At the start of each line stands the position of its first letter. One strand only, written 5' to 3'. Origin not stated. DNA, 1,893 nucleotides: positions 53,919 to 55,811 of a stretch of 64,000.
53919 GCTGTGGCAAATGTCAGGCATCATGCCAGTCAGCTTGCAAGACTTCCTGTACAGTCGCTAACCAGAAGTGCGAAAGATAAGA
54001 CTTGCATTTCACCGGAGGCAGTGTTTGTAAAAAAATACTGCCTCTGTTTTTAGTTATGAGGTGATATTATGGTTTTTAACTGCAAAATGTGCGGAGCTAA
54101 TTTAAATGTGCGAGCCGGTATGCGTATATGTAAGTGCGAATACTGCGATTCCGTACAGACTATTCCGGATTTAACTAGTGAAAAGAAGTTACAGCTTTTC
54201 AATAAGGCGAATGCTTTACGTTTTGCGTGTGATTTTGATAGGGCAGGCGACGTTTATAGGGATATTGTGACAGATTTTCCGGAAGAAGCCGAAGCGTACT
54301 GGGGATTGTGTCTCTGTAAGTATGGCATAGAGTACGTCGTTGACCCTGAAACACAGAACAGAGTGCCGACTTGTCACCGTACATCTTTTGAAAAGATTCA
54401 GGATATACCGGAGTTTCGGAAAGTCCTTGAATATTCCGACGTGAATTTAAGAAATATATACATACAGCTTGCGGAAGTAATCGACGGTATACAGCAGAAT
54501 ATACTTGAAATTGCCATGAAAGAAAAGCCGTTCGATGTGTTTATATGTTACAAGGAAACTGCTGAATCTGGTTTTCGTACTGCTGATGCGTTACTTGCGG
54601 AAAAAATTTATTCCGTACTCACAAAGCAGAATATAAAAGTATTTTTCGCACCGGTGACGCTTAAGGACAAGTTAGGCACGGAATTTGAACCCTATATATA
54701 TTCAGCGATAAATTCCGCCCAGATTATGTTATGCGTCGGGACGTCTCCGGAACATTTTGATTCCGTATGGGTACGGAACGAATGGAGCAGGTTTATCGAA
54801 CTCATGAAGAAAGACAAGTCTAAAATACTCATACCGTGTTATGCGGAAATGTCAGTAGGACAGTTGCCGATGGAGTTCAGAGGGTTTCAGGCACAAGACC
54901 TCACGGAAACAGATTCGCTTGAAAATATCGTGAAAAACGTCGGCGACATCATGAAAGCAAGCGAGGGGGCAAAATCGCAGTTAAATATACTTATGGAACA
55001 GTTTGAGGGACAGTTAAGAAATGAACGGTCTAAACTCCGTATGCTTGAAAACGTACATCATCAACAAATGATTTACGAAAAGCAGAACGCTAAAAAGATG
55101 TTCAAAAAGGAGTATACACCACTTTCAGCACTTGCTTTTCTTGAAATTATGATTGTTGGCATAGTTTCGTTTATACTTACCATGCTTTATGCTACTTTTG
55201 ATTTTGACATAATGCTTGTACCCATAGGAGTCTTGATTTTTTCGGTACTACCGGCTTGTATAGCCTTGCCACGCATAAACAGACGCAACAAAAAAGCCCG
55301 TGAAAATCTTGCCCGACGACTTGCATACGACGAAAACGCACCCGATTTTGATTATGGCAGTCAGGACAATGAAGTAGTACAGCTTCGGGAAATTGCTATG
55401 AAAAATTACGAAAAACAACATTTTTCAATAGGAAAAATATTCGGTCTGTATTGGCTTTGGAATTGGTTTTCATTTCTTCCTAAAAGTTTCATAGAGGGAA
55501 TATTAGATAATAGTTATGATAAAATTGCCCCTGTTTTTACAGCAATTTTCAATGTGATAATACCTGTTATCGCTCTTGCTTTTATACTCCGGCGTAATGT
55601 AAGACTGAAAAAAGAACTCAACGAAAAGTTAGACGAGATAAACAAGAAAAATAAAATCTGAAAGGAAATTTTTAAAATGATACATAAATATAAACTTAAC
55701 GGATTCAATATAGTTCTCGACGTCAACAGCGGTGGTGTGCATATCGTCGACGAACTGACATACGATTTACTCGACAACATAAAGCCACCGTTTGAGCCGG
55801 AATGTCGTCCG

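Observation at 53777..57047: SCIFF precursor and its radical-SAM maturase are split by an inserted zinc-ribbon-TIR-transmembrane gene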

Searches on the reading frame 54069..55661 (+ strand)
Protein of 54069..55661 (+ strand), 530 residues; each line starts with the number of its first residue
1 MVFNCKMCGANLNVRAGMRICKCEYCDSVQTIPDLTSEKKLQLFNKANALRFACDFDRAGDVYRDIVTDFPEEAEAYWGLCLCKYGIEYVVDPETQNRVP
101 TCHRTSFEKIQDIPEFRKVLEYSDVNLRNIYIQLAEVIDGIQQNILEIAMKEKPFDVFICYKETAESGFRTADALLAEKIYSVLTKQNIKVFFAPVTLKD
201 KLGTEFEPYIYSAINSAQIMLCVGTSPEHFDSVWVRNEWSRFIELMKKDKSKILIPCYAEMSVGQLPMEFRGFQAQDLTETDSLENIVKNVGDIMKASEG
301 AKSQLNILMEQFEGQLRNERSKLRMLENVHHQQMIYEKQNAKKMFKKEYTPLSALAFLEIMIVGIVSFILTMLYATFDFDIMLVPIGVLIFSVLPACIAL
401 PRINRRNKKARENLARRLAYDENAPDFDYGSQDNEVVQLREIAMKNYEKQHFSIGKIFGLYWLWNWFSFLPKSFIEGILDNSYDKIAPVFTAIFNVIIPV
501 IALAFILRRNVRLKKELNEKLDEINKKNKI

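Call 3: search_protein_families(library=pfam, proteins=[window:54069-55661:+], max_evalue=1)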
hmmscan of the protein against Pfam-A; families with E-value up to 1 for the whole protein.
window:54069-55661:+ (530 aa): 6 families
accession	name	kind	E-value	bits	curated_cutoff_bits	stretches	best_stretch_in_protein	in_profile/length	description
PF13676.11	TIR_2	-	2.6e-12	47.7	28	1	157-283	1-117/122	TIR domain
PF20990.2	DUF2207_C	-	0.00018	21.8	33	1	278-416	64-202/247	Predicted membrane protein (DUF2207) C-terminal domain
PF01582.25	TIR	-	0.013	15.8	21.3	1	156-255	3-93/179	TIR domain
PF13428.12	TPR_14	-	0.12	13.6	23.5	1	46-80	7-41/44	Tetratricopeptide repeat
PF00443.35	UCH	-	0.15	12.1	23.9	1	235-388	47-141/254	Ubiquitin carboxyl-terminal hydrolase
PF08229.16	SHR3_chaperone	-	0.49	9.8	25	1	356-383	4-31/188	ER membrane protein SH3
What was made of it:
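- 54159..54518 (+): Residues 31-150: a TPR-like helical hairpin, a beta-hairpin with the invariant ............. and PTCHR motifs, then a long helix. This domain is uncharacterised and specific to the family. Only a sub-threshold TPR_14 hit (call 3).
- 54519..54923 (+): Residues 151-285: the TIR domain. The putative catalytic Glu E238 is the codon at 54780-54782, within WVRNEW. Call 3: TIR_2 47.7 bits.
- On TIR domain (PF13676 TIR_2): 47.7 bits against 28, E 2.6e-12, residues 157-283 (call 3).
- On DUF2207 C-terminal membrane domain (PF20990): 21.8 bits against a cut-off of 33 (call 3).
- Checked: PF13676 TIR_2 scores 47.7 bits (cut-off 28, E 2.6e-12) over residues 157-283 (call 3).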

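Call 4: search_protein_families(library=ncbifam, proteins=[window:54069-55661:+], max_evalue=1)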
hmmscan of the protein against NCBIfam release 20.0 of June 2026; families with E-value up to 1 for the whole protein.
window:54069-55661:+ (530 aa): 2 families
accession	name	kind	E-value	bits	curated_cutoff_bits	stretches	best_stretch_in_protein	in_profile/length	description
TIGR00327.1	secE_euk_arch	equivalog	0.0064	16.2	36.2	1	340-373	19-52/61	protein translocase SEC61 complex subunit gamma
NF058526.1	Thoeris_type3_ThcB4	equivalog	0.0074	15.2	220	1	157-241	130-204/375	Thoeris type III anti-phage system protein ThcB4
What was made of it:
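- On Thoeris (ThsB with ThsA): The best hit is NF058526 ThcB4, 15.2 bits against a cut-off of 220 (call 4).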

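Call 5: search_protein_families(library=padloc, proteins=[window:54069-55661:+], max_evalue=1)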
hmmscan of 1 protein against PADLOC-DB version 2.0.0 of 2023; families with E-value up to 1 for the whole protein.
window:54069-55661:+ (530 aa): 1 family
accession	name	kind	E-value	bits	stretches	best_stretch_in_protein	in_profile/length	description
PDLC01177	CorA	-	0.0055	14.9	1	280-377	12-98/117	CorA-like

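Call 6: find_homologous_proteins(query=window:54069-55661:+)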
Query window:54069-55661:+ (530 aa): 5010 proteins with E <= 0.001 among 8000 candidates; the best 120 are listed.
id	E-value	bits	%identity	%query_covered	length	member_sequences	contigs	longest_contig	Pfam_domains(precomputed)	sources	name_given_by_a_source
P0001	0.0e+0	1149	95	100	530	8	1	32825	PF13676.12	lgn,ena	-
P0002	0.0e+0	1095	89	100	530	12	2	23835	PF13676.12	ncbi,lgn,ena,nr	ncbi:MAG: toll/interleukin-1 receptor domain-containing protein [Ruminococcus sp.]|nr:toll/interleuk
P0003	0.0e+0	1075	89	100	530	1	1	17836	PF13676.12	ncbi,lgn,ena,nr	ncbi:MAG: toll/interleukin-1 receptor domain-containing protein [Ruminococcus sp.]|nr:toll/interleuk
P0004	9.6e-294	993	83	100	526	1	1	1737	PF13676.12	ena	-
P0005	4.6e-279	944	79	100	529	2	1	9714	PF13676.12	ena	-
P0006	2.3e-274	929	77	100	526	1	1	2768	PF13676.12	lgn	-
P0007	1.5e-269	913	77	100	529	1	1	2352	PF13676.12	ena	-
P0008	8.1e-268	907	75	100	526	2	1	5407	PF13676.12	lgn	-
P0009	9.9e-267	904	76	99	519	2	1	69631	PF13676.12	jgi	-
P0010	8.5e-260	881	75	100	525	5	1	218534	PF13676.12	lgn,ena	-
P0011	1.2e-259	880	73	100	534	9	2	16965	PF20990.3,PF13676.12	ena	-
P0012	1.0e-257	874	74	100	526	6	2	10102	PF13676.12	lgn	-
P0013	1.9e-255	867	74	100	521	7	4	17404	PF13676.12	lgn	-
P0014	8.3e-255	864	73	100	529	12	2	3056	PF13676.12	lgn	-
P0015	7.0e-253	858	73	100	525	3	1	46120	PF13676.12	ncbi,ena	-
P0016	1.3e-250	851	73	100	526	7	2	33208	PF13676.12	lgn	-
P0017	2.7e-249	846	74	100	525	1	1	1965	PF13676.12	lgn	-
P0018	8.1e-248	841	73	100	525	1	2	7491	PF13676.12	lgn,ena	-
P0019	1.4e-246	837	70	99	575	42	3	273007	PF13676.12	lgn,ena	-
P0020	5.6e-246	835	72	100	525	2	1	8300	PF13676.12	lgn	-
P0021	6.2e-246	835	71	100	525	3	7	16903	PF13676.12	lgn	-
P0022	5.9e-243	825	71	100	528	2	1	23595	PF13676.12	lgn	-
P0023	7.2e-241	818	70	100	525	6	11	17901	PF13676.12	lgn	-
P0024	2.1e-240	817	70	100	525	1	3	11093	PF13676.12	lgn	-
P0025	7.1e-240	815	71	100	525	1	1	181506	PF13676.12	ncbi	-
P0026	3.6e-239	813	71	100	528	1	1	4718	PF13676.12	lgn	-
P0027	1.2e-235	801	67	100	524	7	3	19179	PF13676.12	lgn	-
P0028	1.7e-235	801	66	100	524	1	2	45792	PF13676.12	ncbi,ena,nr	ncbi:MAG: toll/interleukin-1 receptor domain-containing protein [Ruminococcus sp.]|nr:toll/interleuk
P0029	4.6e-208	710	83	72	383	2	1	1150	PF13676.12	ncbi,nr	ncbi:MAG: toll/interleukin-1 receptor domain-containing protein, partial [Ruminococcus sp.]|nr:toll/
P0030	1.6e-159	550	49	98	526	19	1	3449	PF13676.12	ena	-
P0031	2.8e-158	546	47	98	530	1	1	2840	PF13676.12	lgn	-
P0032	6.6e-158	545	49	98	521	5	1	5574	PF13676.12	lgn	-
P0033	9.5e-157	541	49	91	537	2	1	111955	PF13676.12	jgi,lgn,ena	-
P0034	3.8e-156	539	52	85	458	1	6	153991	PF13676.12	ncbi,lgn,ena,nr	ncbi:MAG: TIR domain-containing protein [Ruminococcus sp.]|nr:TIR domain-containing protein [Ruminoc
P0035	2.4e-155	536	47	98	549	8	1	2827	PF13676.12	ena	-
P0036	2.6e-155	536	48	98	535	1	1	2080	PF13676.12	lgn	-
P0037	2.6e-152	526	45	97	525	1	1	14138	PF13676.12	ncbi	-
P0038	4.1e-148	512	46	98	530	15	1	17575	PF01582.26,PF13676.12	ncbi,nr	ncbi:MAG: toll/interleukin-1 receptor domain-containing protein [Ruminococcus sp.]|nr:toll/interleuk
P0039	2.3e-144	500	48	85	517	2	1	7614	PF13676.12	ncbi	-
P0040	4.5e-143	496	47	98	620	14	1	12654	PF13676.12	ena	-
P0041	3.4e-141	490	44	99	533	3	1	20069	PF13676.12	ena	-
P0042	8.0e-141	488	43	98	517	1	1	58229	PF13676.12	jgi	-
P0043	4.0e-134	466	48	82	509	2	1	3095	PF01582.26,PF13676.12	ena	-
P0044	7.6e-133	462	44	99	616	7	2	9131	PF13676.12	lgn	-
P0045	1.9e-115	405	57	56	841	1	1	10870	PF14559.13,PF19789.7,PF13676.12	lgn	-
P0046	1.4e-113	398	56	56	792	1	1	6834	PF14559.13,PF19789.7,PF13676.12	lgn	-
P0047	2.5e-113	398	55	56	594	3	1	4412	PF14559.13,PF13428.13,PF13676.12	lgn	-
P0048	9.5e-113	396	52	61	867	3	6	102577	PF13540.13,PF13432.13,PF13428.13,PF13676.12,PF25390.2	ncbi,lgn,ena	-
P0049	1.7e-112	395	53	57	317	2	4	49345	PF13676.12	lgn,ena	-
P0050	3.1e-112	394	54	55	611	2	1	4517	PF13676.12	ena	-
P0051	4.6e-112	394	55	55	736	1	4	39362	PF14559.13,PF13306.13,PF13428.13,PF13676.12,PF13855.13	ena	-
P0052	1.2e-111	392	54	55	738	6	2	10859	PF14559.13,PF13432.13,PF13428.13,PF13676.12,PF07719.24,PF13174.13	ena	-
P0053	1.3e-111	392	55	57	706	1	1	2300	PF13676.12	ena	-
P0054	2.0e-111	391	52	57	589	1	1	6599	PF13676.12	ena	-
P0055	2.3e-111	391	54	55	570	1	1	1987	PF13428.13,PF13676.12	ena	-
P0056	2.4e-111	391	53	57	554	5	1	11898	PF13676.12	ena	-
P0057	3.5e-111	391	53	60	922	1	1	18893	PF13540.13,PF13432.13,PF13676.12,PF25390.2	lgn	-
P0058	3.8e-111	390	52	57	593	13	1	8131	PF13676.12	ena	-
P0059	5.0e-111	390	54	55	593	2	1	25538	PF13676.12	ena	-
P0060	6.2e-111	390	54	55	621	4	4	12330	PF14559.13,PF13428.13,PF13676.12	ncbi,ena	-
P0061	8.3e-111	389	52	57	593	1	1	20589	PF13676.12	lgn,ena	-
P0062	1.0e-110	389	54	56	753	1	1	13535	PF13428.13,PF13676.12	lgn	-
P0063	1.1e-110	389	54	57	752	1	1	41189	PF14559.13,PF00515.35,PF13432.13,PF13428.13,PF13676.12,PF13181.13,PF07719.24,PF13174.13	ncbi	-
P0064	2.1e-110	388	52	58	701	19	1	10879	PF01582.26,PF13432.13,PF13676.12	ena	-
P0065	3.3e-110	387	55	56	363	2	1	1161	PF13676.12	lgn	-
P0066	3.5e-110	387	54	55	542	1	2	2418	PF14559.13,PF13432.13,PF13428.13,PF13676.12,PF07719.24,PF13174.13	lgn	-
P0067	4.1e-110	387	54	55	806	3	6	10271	PF14559.13,PF13424.13,PF13176.13,PF13432.13,PF13428.13,PF13676.12,PF08238.19,PF07719.24,PF13174.13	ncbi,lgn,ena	-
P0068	4.2e-110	387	55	55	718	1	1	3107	PF13432.13,PF13676.12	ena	-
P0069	5.1e-110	387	54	57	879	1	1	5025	PF14559.13,PF00515.35,PF13540.13,PF13432.13,PF13428.13,PF13676.12,PF07719.24,PF13174.13,PF25390.2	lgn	-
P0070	5.3e-110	387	55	56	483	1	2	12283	PF14559.13,PF13432.13,PF13428.13,PF13676.12,PF13174.13,PF09397.17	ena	-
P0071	5.5e-110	387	53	55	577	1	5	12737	PF13428.13,PF13676.12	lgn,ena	-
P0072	6.2e-110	386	53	55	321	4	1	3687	PF13676.12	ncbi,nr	ncbi:MAG: toll/interleukin-1 receptor domain-containing protein, partial [Clostridia bacterium]|nr:t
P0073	1.1e-109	386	54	57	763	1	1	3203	PF00415.25,PF13540.13,PF13432.13,PF13676.12,PF25390.2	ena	-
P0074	1.8e-109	385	54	57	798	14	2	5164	PF13540.13,PF13676.12,PF25390.2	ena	-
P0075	2.0e-109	385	56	55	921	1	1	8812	PF13306.13,PF12799.14,PF13676.12,PF13855.13,PF23952.2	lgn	-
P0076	2.5e-109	384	53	55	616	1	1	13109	PF14559.13,PF13676.12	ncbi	-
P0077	2.5e-109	384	53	56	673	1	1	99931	PF13432.13,PF13428.13,PF13676.12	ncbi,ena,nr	ncbi:MAG: TIR domain-containing protein [Firmicutes bacterium]|nr:TIR domain-containing protein [Bac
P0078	2.6e-109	384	54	56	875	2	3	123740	PF13676.12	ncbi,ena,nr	ncbi:MAG: TIR domain-containing protein [Oscillospiraceae bacterium]|nr:TIR domain-containing protei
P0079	2.7e-109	384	55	55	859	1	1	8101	PF13540.13,PF13432.13,PF13428.13,PF13676.12,PF07719.24,PF25390.2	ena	-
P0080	2.8e-109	384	54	55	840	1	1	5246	PF19789.7,PF13428.13,PF13676.12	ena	-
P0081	3.3e-109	384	53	57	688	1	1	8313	PF13432.13,PF13676.12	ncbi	-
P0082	3.7e-109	384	55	55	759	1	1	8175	PF13676.12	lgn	-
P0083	4.5e-109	384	54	55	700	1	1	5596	PF13428.13,PF13676.12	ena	-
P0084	4.8e-109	384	54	56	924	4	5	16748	PF14559.13,PF13540.13,PF13432.13,PF13428.13,PF13676.12,PF13174.13,PF25390.2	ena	-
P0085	4.8e-109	384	53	55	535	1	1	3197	PF14559.13,PF13432.13,PF13428.13,PF13676.12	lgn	-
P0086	5.3e-109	383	54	55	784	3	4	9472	PF19789.7,PF13432.13,PF13676.12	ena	-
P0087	5.9e-109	383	54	56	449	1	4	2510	PF13306.13,PF13432.13,PF13676.12,PF07719.24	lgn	-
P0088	6.3e-109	383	54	58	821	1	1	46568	PF14559.13,PF13540.13,PF13432.13,PF13428.13,PF13676.12,PF07719.24,PF25390.2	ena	-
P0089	6.8e-109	383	53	55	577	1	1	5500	PF13428.13,PF13676.12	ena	-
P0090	7.2e-109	383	54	55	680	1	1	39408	PF13540.13,PF13676.12,PF25390.2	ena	-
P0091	7.8e-109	383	53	56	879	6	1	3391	PF14559.13,PF00515.35,PF13432.13,PF13428.13,PF13676.12,PF07719.24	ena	-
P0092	7.8e-109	383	53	57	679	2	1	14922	PF13676.12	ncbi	-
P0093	7.8e-109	383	52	57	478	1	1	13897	PF14559.13,PF13676.12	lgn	-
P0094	8.5e-109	383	53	58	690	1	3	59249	PF13676.12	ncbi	-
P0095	8.7e-109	383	54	56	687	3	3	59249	PF13676.12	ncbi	-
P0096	1.0e-108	382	48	64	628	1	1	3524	PF14559.13,PF13432.13,PF13428.13,PF13676.12,PF07719.24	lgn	-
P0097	1.2e-108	382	54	55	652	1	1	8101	PF14559.13,PF13676.12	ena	-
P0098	1.2e-108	382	53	56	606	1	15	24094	PF14559.13,PF13432.13,PF13428.13,PF13676.12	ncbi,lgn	-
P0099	1.7e-108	382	53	58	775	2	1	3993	PF19789.7,PF13676.12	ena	-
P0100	2.3e-108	381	51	58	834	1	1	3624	PF19789.7,PF13676.12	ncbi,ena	-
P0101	2.7e-108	381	54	55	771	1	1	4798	PF14559.13,PF13540.13,PF13428.13,PF13676.12,PF25390.2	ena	-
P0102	3.1e-108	381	54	55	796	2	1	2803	PF14559.13,PF00515.35,PF13540.13,PF13432.13,PF13428.13,PF13676.12,PF07719.24,PF13174.13,PF25390.2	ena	-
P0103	3.2e-108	381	52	55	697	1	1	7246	PF14559.13,PF13432.13,PF13428.13,PF13676.12,PF07719.24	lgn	-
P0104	3.4e-108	381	53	55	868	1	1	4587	PF14559.13,PF13306.13,PF13428.13,PF13676.12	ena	-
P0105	3.4e-108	381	53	56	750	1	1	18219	PF02493.27,PF13676.12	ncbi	-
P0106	3.5e-108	381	54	57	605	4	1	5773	PF14559.13,PF13676.12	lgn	-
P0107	3.6e-108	381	54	55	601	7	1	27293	PF13676.12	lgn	-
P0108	4.2e-108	380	54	56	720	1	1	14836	PF13540.13,PF13676.12,PF25390.2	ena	-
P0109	4.3e-108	380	53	57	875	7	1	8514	PF13540.13,PF13428.13,PF13676.12,PF25390.2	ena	-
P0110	4.3e-108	380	55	55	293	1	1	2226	PF13676.12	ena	-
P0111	4.4e-108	380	52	56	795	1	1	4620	PF14559.13,PF13428.13,PF13676.12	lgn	-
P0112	4.4e-108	380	52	56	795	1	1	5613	PF14559.13,PF13428.13,PF13676.12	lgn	-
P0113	4.4e-108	380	53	55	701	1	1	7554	PF14559.13,PF00515.35,PF13432.13,PF13428.13,PF13676.12,PF07719.24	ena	-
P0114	4.7e-108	380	53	55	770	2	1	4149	PF13540.13,PF13432.13,PF13428.13,PF13676.12,PF25390.2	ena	-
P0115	5.0e-108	380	52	58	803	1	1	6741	PF19789.7,PF13676.12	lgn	-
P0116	5.4e-108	380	55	55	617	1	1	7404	PF13676.12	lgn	-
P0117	6.6e-108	380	54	56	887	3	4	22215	PF13540.13,PF13432.13,PF13428.13,PF13676.12,PF25390.2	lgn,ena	-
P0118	7.4e-108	380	52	55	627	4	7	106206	PF14559.13,PF13428.13,PF13676.12,PF07719.24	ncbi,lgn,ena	-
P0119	7.8e-108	380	52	56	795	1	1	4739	PF14559.13,PF13428.13,PF13676.12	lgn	-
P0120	9.0e-108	379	54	55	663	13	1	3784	PF14559.13,PF13676.12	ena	-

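Call 8: find_encoding_contigs(protein=P0010, flank=5000, max_places=3)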
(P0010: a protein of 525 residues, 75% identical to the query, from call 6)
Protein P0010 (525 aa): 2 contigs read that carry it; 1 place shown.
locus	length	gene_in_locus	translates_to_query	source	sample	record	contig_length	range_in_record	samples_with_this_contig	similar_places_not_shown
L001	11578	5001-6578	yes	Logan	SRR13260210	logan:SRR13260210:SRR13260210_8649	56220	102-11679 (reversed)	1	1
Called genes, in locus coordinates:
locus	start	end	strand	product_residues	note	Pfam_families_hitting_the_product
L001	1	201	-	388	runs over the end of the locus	PF06898:YqfD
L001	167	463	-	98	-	PF07873:YabP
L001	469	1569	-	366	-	-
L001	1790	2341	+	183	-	PF04012:PspA_IM30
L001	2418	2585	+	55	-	-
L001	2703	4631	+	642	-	PF00005:ABC_tran, PF00931:NB-ARC (faint), PF02463:SMC_N (faint), PF03308:MeaB (faint), PF07693:KAP_NTPase (faint), PF12848:ABC_tran_Xtn, PF00005:ABC_tran, PF16326:ABC_tran_CTD, +3 more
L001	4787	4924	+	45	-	PF13165:SCIFF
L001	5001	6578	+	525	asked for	PF13676:TIR_2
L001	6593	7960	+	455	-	PF04055:Radical_SAM, PF13353:Fer4_12, PF13186:SPASM (weak)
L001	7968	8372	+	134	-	-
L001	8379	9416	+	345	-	-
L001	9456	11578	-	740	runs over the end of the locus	?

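Call 9: find_encoding_contigs(protein=P0019, flank=5000, max_places=3)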
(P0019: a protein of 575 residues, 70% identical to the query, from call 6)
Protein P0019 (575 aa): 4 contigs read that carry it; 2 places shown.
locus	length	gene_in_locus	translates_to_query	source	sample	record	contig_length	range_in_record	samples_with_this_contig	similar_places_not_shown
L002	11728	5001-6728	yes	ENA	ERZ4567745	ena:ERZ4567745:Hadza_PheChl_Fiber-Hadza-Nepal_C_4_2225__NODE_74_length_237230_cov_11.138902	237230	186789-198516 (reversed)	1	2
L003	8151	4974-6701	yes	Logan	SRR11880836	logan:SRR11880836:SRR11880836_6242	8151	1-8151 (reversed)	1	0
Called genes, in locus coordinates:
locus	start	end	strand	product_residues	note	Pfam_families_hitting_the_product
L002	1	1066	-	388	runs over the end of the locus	PF06898:YqfD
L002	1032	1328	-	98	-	PF07873:YabP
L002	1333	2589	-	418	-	-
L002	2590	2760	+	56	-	-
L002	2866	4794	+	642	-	PF00005:ABC_tran, PF00931:NB-ARC (faint), PF02463:SMC_N (faint), PF03308:MeaB (faint), PF07693:KAP_NTPase (faint), PF12848:ABC_tran_Xtn, PF00005:ABC_tran, PF16326:ABC_tran_CTD, +4 more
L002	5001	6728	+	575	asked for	PF13676:TIR_2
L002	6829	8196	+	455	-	PF04055:Radical_SAM, PF13353:Fer4_12, PF13186:SPASM (weak)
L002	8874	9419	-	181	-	PF11985:Phage_Mu_Gp27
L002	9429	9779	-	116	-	-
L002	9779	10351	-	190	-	-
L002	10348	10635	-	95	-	PF08765:Mor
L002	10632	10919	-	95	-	PF08765:Mor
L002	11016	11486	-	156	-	-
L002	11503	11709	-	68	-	-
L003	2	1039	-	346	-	?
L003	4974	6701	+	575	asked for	PF13676:TIR_2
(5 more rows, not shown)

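Call 10: find_encoding_contigs(protein=P0033, flank=5000, max_places=3)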
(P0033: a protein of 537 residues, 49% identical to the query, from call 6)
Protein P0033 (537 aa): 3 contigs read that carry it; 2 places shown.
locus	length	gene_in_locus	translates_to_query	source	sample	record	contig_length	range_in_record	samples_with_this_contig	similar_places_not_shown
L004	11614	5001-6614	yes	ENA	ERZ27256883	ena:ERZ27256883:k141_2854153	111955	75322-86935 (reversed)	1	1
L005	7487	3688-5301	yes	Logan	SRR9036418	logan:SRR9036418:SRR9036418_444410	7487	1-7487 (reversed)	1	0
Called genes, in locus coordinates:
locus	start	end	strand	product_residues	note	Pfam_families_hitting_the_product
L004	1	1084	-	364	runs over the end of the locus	-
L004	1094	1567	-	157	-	PF02590:SPOUT_MTase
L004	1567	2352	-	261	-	PF23023:Anti-Pycsar_Apyc1, PF00753:Lactamase_B, PF12706:Lactamase_B_2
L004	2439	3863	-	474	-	PF01406:tRNA-synt_1e, PF09334:tRNA-synt_1g (faint)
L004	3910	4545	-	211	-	-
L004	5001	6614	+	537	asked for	PF13676:TIR_2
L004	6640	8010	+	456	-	PF04055:Radical_SAM, PF13353:Fer4_12, PF13186:SPASM (weak)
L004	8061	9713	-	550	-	PF02734:Dak2, PF21645:FakA-like_M, PF13684:FakA-like_C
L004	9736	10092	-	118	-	PF03780:Asp23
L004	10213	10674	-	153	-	PF12670:DUF3792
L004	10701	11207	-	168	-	PF02699:YajC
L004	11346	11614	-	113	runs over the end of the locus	PF01196:Ribosomal_L17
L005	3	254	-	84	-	?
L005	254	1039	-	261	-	PF23023:Anti-Pycsar_Apyc1, PF00753:Lactamase_B, PF12706:Lactamase_B_2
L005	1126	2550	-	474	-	PF01406:tRNA-synt_1e, PF09334:tRNA-synt_1g (faint)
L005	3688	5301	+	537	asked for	PF13676:TIR_2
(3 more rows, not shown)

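Call 13: find_encoding_contigs(protein=P0042, flank=5000, max_places=3)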
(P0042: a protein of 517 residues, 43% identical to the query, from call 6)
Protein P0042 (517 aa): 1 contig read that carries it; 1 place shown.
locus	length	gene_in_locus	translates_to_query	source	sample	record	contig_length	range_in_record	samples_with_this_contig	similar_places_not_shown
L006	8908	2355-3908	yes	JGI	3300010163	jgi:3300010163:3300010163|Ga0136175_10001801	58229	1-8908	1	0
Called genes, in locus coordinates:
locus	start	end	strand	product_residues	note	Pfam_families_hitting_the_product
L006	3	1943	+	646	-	?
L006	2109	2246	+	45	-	PF13165:SCIFF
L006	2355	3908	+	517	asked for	PF13676:TIR_2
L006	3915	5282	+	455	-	PF04055:Radical_SAM, PF13353:Fer4_12, PF13186:SPASM (weak)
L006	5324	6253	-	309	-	PF00126:HTH_1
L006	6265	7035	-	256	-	-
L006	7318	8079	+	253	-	PF00574:CLP_protease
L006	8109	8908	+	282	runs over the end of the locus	PF02673:BacA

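Call 14: find_encoding_contigs(protein=P0034, flank=5000, max_places=3)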
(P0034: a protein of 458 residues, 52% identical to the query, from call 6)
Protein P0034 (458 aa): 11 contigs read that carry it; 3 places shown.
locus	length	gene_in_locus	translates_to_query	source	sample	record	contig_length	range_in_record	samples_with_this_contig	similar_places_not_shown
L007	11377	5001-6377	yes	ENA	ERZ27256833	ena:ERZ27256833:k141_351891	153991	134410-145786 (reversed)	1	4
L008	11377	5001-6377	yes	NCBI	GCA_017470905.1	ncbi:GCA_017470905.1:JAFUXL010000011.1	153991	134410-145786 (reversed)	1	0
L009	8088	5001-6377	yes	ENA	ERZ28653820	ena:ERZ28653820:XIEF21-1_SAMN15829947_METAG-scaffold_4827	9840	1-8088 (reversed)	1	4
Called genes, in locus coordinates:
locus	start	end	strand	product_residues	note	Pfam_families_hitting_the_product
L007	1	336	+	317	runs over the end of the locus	PF00132:Hexapep (faint)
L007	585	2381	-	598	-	PF02922:CBM_48, PF22019:GlgB_N, PF00128:Alpha-amylase, PF02806:Alpha-amylase_C (weak)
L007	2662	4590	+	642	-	PF00005:ABC_tran, PF00931:NB-ARC (faint), PF02463:SMC_N (faint), PF13555:AAA_29 (faint), PF05729:NACHT (faint), PF12848:ABC_tran_Xtn, PF00005:ABC_tran, PF16326:ABC_tran_CTD (weak), +2 more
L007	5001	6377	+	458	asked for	PF13676:TIR_2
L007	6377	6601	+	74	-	-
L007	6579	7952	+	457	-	PF13353:Fer4_12, PF04055:Radical_SAM, PF13186:SPASM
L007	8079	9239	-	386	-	PF01098:FTSW_RODA_SPOVE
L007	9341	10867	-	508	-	PF05362:Lon_C (weak), PF13541:ChlI, PF01078:Mg_chelatase, PF00158:Sigma54_activat (faint), PF07728:AAA_5 (weak), PF00493:MCM (weak), PF13335:Mg_chelatase_C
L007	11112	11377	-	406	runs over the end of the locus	-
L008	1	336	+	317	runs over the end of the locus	PF00132:Hexapep (faint)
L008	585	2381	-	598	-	PF02922:CBM_48, PF22019:GlgB_N, PF00128:Alpha-amylase, PF02806:Alpha-amylase_C (weak)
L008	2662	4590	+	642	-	PF00005:ABC_tran, PF00931:NB-ARC (faint), PF02463:SMC_N (faint), PF13555:AAA_29 (faint), PF05729:NACHT (faint), PF12848:ABC_tran_Xtn, PF00005:ABC_tran, PF16326:ABC_tran_CTD (weak), +2 more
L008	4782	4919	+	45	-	PF13165:SCIFF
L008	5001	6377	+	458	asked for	PF13676:TIR_2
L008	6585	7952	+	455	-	PF04055:Radical_SAM, PF13353:Fer4_12, PF13186:SPASM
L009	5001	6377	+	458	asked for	PF13676:TIR_2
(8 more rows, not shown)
